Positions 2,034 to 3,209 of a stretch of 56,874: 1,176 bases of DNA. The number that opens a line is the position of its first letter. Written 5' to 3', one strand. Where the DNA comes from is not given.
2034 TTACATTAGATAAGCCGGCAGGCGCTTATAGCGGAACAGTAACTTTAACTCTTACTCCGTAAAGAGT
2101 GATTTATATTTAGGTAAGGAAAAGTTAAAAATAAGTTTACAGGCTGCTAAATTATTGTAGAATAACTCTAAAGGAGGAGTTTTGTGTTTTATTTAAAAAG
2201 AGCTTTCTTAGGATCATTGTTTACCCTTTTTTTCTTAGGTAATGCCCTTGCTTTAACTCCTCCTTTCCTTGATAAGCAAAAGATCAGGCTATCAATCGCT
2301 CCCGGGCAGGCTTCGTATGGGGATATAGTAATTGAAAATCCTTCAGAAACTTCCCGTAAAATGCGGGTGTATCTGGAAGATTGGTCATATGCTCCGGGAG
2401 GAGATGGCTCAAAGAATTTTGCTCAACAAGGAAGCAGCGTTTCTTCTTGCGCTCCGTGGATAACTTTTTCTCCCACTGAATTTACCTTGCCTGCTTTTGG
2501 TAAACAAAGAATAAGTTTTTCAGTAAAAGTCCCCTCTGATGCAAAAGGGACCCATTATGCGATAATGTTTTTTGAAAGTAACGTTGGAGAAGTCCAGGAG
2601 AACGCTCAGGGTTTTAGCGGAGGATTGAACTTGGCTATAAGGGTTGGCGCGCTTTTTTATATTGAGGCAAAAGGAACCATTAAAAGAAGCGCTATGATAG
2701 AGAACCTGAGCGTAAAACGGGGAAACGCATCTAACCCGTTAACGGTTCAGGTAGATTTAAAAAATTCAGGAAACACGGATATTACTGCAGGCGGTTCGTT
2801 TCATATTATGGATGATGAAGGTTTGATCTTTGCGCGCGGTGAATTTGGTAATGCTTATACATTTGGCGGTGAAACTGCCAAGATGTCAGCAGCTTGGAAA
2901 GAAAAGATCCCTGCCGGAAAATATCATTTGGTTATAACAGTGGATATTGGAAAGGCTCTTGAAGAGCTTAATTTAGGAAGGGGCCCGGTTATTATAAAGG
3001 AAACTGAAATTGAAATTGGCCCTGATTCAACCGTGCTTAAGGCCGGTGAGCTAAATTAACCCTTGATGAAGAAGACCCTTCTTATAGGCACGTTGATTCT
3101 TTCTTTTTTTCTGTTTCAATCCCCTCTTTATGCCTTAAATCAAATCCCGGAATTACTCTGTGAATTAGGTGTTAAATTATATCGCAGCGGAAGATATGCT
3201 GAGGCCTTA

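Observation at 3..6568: Chaperone/usher-like surface-fibre locus with non-canonical parts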

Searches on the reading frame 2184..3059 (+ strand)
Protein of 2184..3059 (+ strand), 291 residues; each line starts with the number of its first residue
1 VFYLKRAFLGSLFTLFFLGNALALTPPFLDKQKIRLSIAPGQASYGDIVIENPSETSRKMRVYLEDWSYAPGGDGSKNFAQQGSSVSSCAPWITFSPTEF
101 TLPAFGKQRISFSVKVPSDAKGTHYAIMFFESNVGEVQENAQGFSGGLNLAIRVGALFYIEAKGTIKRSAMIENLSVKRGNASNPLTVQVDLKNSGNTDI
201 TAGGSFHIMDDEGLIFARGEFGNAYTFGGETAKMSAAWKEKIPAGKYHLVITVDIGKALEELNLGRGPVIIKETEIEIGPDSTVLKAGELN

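Call 4: search_protein_families(library=pfam, proteins=[window:2184-3059:+], max_evalue=1)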
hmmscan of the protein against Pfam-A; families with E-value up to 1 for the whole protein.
window:2184-3059:+ (291 aa): 1 family
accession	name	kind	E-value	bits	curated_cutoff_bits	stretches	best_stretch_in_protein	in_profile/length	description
PF06280.18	fn3_5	-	0.014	16.5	27.6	1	88-122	55-86/112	Fn3-like domain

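Call 5: search_protein_families(library=ncbifam, proteins=[window:2184-3059:+], max_evalue=1)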
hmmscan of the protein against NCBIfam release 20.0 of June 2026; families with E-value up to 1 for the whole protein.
window:2184-3059:+ (291 aa): 1 family
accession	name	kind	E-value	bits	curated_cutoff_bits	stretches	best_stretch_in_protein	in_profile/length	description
NF033506.0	PACE-CTERM-PROT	exception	0.0005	18.9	110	1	104-198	423-513/627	putative S-layer protein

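Call 10: search_solved_structures(query=window:2184-3059:+, max_evalue=10)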
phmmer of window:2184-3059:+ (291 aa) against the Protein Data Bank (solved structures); distinct sequences matched with E-value up to 10: 1.
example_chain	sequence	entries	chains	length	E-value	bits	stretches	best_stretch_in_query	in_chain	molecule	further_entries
5dfk_A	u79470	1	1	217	0.0035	20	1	92-163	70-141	Probable fimbrial chaperone EcpB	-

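Call 13: find_homologous_proteins(query=window:2184-3059:+, max_evalue=0.001)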
Query window:2184-3059:+ (291 aa): 192 proteins with E <= 0.001 among 1376 candidates; the best 120 are listed.
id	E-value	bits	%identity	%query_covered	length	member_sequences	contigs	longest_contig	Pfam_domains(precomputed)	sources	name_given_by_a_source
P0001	8.0e-190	647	100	100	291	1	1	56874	-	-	-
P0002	1.7e-127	443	68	99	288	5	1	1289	-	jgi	-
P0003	4.9e-110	385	61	96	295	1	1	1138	-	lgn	-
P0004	1.0e-104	368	56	97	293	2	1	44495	-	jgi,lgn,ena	-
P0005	6.7e-102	359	53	98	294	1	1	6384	-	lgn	-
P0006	7.1e-102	359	59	94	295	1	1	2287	-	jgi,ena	-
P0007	4.9e-100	353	53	98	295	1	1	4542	-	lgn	-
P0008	9.8e-100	352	52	100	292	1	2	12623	-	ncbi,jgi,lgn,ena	-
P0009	3.3e-98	347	56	93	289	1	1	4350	-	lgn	-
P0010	3.9e-98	346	56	92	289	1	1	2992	-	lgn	-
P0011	4.6e-98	346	53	94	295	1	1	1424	-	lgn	-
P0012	6.4e-97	342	53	96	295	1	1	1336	-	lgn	-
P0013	1.2e-96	341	54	99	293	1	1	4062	-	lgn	-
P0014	9.6e-96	338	53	96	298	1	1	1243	-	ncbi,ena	-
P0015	1.6e-95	338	51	100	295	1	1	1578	-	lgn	-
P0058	1.0e-84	302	53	90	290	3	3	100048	-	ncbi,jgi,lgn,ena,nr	ncbi:MAG: hypothetical protein AMJ95_01625 [Omnitrophica WOR_2 bacterium SM23_72]|nr:MAG: hypothetic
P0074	1.0e-82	296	47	95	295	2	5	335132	-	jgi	-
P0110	1.3e-79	286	44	96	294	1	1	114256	-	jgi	jgi:hypothetical protein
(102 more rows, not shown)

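Call 16: search_solved_structures(query=A1, max_evalue=10, show_alignments=2)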
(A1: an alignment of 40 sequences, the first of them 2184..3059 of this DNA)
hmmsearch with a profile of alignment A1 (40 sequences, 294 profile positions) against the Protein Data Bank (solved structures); distinct sequences matched with E-value up to 10: 10.
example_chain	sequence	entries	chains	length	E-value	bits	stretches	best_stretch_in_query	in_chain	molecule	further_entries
5dfk_A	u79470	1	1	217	0.002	20.2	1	98-165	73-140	Probable fimbrial chaperone EcpB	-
9c39_H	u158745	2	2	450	0.0073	18.4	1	46-128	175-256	Putative structural protein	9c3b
9mt4_Q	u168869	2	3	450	0.067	15.2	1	37-100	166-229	Structural protein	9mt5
1giq_A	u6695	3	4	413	0.27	13.2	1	94-130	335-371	IOTA TOXIN COMPONENT IA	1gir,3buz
4h0v_A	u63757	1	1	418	0.28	13.2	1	94-130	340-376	Iota toxin component Ia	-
6klo_H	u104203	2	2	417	0.28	13.2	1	94-130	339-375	Iota toxin component Ia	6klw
4gy2_A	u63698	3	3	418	0.28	13.2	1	94-130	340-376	Iota toxin component Ia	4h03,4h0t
4h0x_A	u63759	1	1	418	0.29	13.1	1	94-130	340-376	Iota toxin component Ia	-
4h0y_A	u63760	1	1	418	0.29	13.1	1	94-130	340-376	Iota toxin component Ia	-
7vnj_H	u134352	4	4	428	0.41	12.6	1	88-130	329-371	ADP-ribosyltransferase enzymatic component | CdtA | ADP-ribosylating binary toxin enzymatic subunit CdtA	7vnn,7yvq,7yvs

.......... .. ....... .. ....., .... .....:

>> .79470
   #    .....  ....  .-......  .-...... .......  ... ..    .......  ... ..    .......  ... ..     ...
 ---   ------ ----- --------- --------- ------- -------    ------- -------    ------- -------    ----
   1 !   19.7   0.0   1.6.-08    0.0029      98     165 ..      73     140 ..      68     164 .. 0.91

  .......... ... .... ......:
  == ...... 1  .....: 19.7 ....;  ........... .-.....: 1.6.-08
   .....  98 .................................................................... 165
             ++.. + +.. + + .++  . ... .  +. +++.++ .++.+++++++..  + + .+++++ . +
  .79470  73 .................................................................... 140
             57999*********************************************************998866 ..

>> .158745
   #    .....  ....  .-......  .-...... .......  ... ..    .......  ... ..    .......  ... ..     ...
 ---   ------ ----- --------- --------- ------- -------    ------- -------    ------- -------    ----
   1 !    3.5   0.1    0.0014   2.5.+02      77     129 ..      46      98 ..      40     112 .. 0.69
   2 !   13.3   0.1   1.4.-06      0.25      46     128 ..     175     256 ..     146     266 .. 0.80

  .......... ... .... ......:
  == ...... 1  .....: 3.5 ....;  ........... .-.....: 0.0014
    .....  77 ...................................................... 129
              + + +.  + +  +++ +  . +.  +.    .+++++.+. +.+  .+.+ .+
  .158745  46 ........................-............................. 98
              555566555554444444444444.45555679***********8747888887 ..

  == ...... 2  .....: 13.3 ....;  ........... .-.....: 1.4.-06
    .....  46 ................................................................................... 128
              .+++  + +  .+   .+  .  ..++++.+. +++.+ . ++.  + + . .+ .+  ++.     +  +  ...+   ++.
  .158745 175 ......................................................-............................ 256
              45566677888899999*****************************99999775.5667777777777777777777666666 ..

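Call 18: find_encoding_contigs(protein=P0074, flank=10000, max_places=2)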
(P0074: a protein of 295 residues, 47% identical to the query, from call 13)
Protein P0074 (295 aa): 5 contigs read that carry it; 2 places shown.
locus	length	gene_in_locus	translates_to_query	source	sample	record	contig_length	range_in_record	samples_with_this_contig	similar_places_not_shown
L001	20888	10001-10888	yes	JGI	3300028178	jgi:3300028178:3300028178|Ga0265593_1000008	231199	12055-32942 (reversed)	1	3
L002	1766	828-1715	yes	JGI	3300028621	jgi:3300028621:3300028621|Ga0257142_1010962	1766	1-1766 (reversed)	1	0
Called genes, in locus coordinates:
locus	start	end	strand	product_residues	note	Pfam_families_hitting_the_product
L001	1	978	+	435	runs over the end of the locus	PF13742:tRNA_anti_2, PF01336:tRNA_anti-codon, PF02601:Exonuc_VII_L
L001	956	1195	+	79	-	PF02609:Exonuc_VII_S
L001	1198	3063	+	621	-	PF13292:DXP_synthase_N, PF02779:Transket_pyr, PF02780:Transketolase_C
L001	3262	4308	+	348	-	PF01855:POR_N, PF17147:PFOR_II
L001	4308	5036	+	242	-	PF02775:TPP_enzyme_C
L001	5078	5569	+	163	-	PF01558:POR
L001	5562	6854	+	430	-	PF00749:tRNA-synt_1c, PF19269:Anticodon_2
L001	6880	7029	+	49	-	-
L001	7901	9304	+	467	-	-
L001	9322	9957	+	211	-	-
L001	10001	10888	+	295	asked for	-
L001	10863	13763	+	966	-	PF13629:T2SS-T3SS_pil_N (weak), PF17210:SdrD_B (weak)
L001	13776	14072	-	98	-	-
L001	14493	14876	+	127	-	-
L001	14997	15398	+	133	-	-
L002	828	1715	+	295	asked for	-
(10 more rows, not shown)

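Call 19: find_encoding_contigs(protein=P0110, flank=10000, max_places=2)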
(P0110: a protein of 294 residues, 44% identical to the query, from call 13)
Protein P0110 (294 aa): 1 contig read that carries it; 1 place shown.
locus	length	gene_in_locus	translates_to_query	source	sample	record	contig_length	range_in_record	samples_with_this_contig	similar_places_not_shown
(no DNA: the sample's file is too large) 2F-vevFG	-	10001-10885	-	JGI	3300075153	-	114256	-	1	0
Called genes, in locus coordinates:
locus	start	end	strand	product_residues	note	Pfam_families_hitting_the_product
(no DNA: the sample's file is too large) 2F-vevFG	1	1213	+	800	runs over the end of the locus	PF07244:POTRA, PF25282:POTRA1_3_Toc75 (faint), PF07244:POTRA, PF01103:Omp85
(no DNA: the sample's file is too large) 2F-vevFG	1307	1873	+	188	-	PF03938:OmpH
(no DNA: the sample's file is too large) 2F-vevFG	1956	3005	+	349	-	PF04613:LpxD, PF00132:Hexapep, PF25084:LbH_EIF2B, PF14602:Hexapep_2 (faint), PF25087:GMPPB_C (faint), PF00132:Hexapep, PF25084:LbH_EIF2B (weak), PF00132:Hexapep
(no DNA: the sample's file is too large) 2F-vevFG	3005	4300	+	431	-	PF03331:LpxC, PF22817:ApeP-like (weak), PF07977:FabA, PF22818:ApeI-like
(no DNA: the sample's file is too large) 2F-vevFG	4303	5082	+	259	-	PF25087:GMPPB_C (faint), PF25084:LbH_EIF2B (faint), PF00132:Hexapep, PF13720:Acetyltransf_11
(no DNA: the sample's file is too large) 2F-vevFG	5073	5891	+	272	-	PF17930:LpxI_N, PF06230:LpxI_C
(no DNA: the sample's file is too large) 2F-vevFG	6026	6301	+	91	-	PF02922:CBM_48, PF16561:AMPK1_CBM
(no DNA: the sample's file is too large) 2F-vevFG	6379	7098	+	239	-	PF04055:Radical_SAM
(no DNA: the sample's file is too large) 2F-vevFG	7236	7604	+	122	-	PF07238:PilZ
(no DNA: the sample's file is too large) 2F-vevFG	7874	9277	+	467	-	-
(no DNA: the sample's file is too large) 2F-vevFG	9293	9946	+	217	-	-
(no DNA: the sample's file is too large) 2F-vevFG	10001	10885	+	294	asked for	-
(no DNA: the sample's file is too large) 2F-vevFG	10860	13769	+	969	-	PF13629:T2SS-T3SS_pil_N (weak), PF17210:SdrD_B (weak)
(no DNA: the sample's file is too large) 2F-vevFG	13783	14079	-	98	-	-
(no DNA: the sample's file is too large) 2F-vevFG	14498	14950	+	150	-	-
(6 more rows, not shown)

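Call 20: find_encoding_contigs(protein=P0058, flank=10000, max_places=2)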
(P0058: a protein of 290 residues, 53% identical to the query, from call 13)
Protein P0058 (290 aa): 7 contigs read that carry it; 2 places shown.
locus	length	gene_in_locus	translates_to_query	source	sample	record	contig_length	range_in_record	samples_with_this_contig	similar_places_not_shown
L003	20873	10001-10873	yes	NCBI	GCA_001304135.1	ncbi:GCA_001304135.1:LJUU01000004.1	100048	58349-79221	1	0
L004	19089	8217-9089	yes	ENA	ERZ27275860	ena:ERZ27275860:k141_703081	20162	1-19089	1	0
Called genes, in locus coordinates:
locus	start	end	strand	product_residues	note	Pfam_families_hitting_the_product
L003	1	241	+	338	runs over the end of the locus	PF18152:DAHP_snth_FXD, PF00793:DAHP_synth_1, PF03102:NeuB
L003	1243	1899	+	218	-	PF02224:Cytidylate_kin, PF13189:Cytidylate_kin2 (weak), PF13207:AAA_17 (weak), PF13238:AAA_18 (faint)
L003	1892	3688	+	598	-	PF00009:GTP_EFTU, PF03144:GTP_EFTU_D2, PF00679:EFG_C, PF06421:LepA_C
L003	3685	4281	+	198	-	PF10502:Peptidase_S26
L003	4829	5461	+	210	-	PF02660:G3P_acyltransf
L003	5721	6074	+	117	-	-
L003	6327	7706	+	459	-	-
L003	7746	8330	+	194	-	-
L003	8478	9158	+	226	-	-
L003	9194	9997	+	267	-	-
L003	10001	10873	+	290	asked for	-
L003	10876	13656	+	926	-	PF13629:T2SS-T3SS_pil_N (weak), PF17210:SdrD_B (weak)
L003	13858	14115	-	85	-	-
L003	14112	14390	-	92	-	-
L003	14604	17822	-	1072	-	-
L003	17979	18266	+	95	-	PF02686:GatC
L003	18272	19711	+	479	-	PF01425:Amidase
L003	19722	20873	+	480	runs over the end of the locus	PF02934:GatB_N, PF02637:GatB_Yqey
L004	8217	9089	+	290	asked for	-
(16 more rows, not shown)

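Call 23: predict_structure(alignment_id=A1)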
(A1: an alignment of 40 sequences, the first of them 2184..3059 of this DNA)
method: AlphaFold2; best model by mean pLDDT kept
length: 291 residues; sequences in the alignment: 40
mean_pLDDT: 90.1   pTM: 0.80
mean pLDDT of the five models: 90.1, 90.0, 89.7, 88.4, 88.2
residues with pLDDT >= 90: 222; 70-90: 44; 50-70: 13; < 50: 12
segments of 3 or more residues with pLDDT < 50: 137-147
pLDDT, mean of each block of 10 residues (from residue 1): 84 72 77 95 98 92 96 91 95 98 97 98 98 63 50 94 95 94 92 96 96 96 94 95 96 89 81 96 93 91
secondary structure, 60 per line:
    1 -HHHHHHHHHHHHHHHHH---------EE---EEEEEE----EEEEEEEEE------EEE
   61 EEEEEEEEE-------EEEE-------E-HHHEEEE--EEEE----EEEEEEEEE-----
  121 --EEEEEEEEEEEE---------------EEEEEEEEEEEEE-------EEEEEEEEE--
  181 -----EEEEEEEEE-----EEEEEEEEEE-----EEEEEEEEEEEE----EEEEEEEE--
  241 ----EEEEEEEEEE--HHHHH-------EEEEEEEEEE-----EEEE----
elements in order: H2-18 E33-38 E43-51 E58-69 E77-80 E93-96 E99-102 E107-115 E123-134 E150-162 E170-178 E186-194 E200-209 E215-226 E231-238 E245-254 H257-261 E269-278 E284-287

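Call 27: fold_search(model_id=the predicted structure, library=pdb)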
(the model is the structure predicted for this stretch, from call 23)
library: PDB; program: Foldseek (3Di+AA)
matches with E <= 10: 1742; with E <= 0.001: 205
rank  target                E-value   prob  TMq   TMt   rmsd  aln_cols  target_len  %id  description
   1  9i1y_A                8.4e-11  1.00  0.44  0.47   8.2       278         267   15  WxLIP from Enterococcus faecium (released 2026-01-28)
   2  9i25_C                3.1e-10  1.00  0.43  0.48   8.0       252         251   16  WxLIP from Enterococcus faecium locus A bound to long WxL (released 2026-01-28)
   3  9i1y_B                4.1e-10  1.00  0.45  0.49   7.9       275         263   15  WxLIP from Enterococcus faecium (released 2026-01-28)
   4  4kkp_B                3.5e-09  1.00  0.26  0.31  15.9       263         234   14  Crystal structure of Vibrio cholerae RbmA (crystal form 2) (released 2013-05-22)
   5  4kkp_A                1.1e-08  1.00  0.26  0.32  15.9       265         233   14  Crystal structure of Vibrio cholerae RbmA (crystal form 2) (released 2013-05-22)
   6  4y2o_A                1.5e-08  1.00  0.46  0.60   7.8       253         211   11  Structure of CFA/I pili chaperone-major subunit complex (CfaA-CfaB) (released 2016-08-10)
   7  9fh8_A                1.8e-08  1.00  0.29  0.29  14.1       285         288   10  Crystal structure of the SPD-2 domain of Apis dorsata CEP192 (released 2025-03-26)
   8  4ncd                  2.4e-08  1.00  0.47  0.61   6.8       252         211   13  Crystal Structure of Class 5 Fimbriae Chaperone CfaA (released 2014-08-27)
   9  6fqa_A                2.6e-08  1.00  0.42  0.52  12.2       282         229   12  Crystal structure of the CsuC-CsuA/B chaperone-subunit preassembly complex of the archaic chaperone-usher Csu pili of  (released 2018-09-26)
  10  7ptb                  3.7e-08  1.00  0.28  0.26  12.8       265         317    7  Crystal structure of the SPD-2 domain of human CEP192 (released 2022-04-06)
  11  7sqc_2A               3.9e-08  1.00  0.30  0.12  15.6       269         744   10  Ciliary C1 central pair apparatus isolated from Chlamydomonas reinhardtii (released 2022-04-13)
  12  6k73_B                4.5e-08  1.00  0.44  0.57   7.2       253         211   12  Chaperone-tip adhesin complex is vital for synergistic activation of CFA/I fimbriae biogenesis (released 2020-06-10)
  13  4kkq_A                4.5e-08  1.00  0.25  0.31  16.0       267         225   13  Crystal structure of Vibrio cholerae RbmA (crystal form 1) (released 2013-05-22)
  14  7sqc_2B               6.1e-08  1.00  0.31  0.12  15.8       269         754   11  Ciliary C1 central pair apparatus isolated from Chlamydomonas reinhardtii (released 2022-04-13)
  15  5g50_B                1.1e-07  1.00  0.25  0.30  16.2       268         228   14  Vibrio cholerae scaffolding protein RbmA in complex with magnesium. (released 2017-11-29)
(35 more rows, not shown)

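Call 58: find_related_loci(query=A1, collection=genome_contigs, flank=7000)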
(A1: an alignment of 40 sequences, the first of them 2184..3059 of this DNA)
Query A1 (291 aa) in genome_contigs; peptide patterns used: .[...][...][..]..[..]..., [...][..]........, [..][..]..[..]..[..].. (x = any residue, [..] = any of these).
258 stretches matched a pattern; 161 encode a relative of the query (tblastn E <= 1e-3); the best 80 are kept; 79 distinct loci.
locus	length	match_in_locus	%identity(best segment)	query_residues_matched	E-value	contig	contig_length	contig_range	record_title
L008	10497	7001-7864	69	4-291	5e-130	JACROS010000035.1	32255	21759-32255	MAG: Candidatus Omnitrophota bacterium isolate NC_groundwater_1967_Pr3_S-0.2um_38_3 scaffold_31137, whole genome shotgun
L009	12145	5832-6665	54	12-290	8e-99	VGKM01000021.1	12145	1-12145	MAG: Candidatus Omnitrophota bacterium isolate K_DeepCast_150m_m1_084 K_DeepCast_150m_m1_084_Ga0194126_10010457, whole g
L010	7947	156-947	56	27-290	1e-98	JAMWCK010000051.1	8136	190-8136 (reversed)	MAG: Candidatus Omnitrophota bacterium isolate QZM4_1.bins.76.Tibet NODE_26724_length_8136_cov_2.238107, whole genome sh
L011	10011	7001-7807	54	21-290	2e-97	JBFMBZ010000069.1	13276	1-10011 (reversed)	MAG: Candidatus Omnitrophota bacterium isolate MAG177 MAG177_69, whole genome shotgun sequence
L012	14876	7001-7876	49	5-290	1e-94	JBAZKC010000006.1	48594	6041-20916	MAG: Candidatus Omnitrophota bacterium isolate SO_2017_LW4_134 scaffold_1793_c1_LW137-91_2017, whole genome shotgun sequ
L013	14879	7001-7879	50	5-291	1e-94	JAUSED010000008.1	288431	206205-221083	MAG: Candidatus Omnitrophota bacterium isolate E14_maxbin.165 E14_k141_598377, whole genome shotgun sequence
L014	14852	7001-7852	50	12-290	3e-94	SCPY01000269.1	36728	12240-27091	MAG: bacterium isolate DP16D_bin.15 DP16D_bin.15-106985, whole genome shotgun sequence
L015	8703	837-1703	50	7-290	3e-93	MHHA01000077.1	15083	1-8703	MAG: Omnitrophica WOR_2 bacterium RIFCSPLOWO2_12_FULL_46_30 rifcsplowo2_12_scaffold_9038, whole genome shotgun sequence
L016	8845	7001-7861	50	5-290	1e-92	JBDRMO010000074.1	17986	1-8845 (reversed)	MAG: Candidatus Omnitrophota bacterium isolate MEGAHIT-group-1.834 k141_10473598, whole genome shotgun sequence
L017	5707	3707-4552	49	7-291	9e-92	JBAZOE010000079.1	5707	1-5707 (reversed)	MAG: Candidatus Omnitrophota bacterium isolate SO_2017_LW4_87 scaffold_27561_c1_LW137-91_2017, whole genome shotgun sequ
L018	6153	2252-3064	50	15-290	3e-91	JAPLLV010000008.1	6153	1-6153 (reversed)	MAG: Candidatus Omnitrophota bacterium isolate LacPavin_0920_WC90_MAG_47_10 LacPavin_0920_WC90_scaffold_2058559, whole g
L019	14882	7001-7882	47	1-291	9e-91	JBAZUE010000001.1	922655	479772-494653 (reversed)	MAG: Candidatus Omnitrophota bacterium isolate SO_2017_GW1_22 NODE_22_length_922655_cov_1.522083_OW334_2017, whole genom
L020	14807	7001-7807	50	21-290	2e-90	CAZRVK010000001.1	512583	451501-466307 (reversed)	MAG TPA_asm: uncultured Planctomycetales bacterium isolate binchicken_co117_54 genome assembly, contig: NODE_2_length_51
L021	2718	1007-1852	48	7-291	5e-92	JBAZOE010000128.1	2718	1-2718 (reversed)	MAG: Candidatus Omnitrophota bacterium isolate SO_2017_LW4_87 scaffold_80197_c1_LW137-91_2017, whole genome shotgun sequ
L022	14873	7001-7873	45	1-290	3e-89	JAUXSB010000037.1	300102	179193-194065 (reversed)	MAG: Candidatus Omnitrophota bacterium isolate C12_metabat.bin.33_sub C12_k141_503534, whole genome shotgun sequence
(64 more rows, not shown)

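Call 69: search_protein_families(library=pfam, alignment_id=A1, max_evalue=0.1)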
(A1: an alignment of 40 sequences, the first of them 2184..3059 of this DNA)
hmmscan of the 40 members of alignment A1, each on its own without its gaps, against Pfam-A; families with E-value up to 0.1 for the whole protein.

A. member 1, window:2184-3059:+ (291 aa): 1 family
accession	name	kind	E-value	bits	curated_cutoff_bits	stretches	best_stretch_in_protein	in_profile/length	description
PF06280.18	fn3_5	-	0.014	16.5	27.6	1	88-122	55-86/112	Fn3-like domain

B. families by the number of members that match (of 40 scanned): 14 families
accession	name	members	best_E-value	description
PF06280.18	fn3_5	19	0.00075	Fn3-like domain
PF06030.18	WxLIP_PGBD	7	0.0063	WxL Interacting Protein, peptidoglycan binding domain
PF05506.17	PLipase_C_C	4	0.01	Bacterial phospholipase C, C-terminal domain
PF11611.13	DUF4352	3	0.03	Domain of unknown function (DUF4352)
PF07233.18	DUF1425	2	0.036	Protein of unknown function (DUF1425)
PF20750.3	PAP_NTPase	1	0.009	Poly(A) polymerase nucleotidyltransferase domain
PF12690.13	BsuPI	1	0.022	Intracellular proteinase inhibitor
PF14352.11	DUF4402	1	0.026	Domain of unknown function (DUF4402)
PF21310.3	OCRL-like_ASH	1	0.034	Inositol polyphosphate 5-phosphatase OCRL-like, ASH domain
PF22896.3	OB_RNR_1st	1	0.038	Ribonuclease R, OB first domain, N-terminal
PF01833.30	TIG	1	0.079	IPT/TIG domain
PF20251.4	Big_14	1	0.082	Bacterial Ig-like domain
PF19733.4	DUF6223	1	0.083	Family of unknown function (DUF6223)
PF00703.27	Glyco_hydro_2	1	0.095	Glycosyl hydrolases family 2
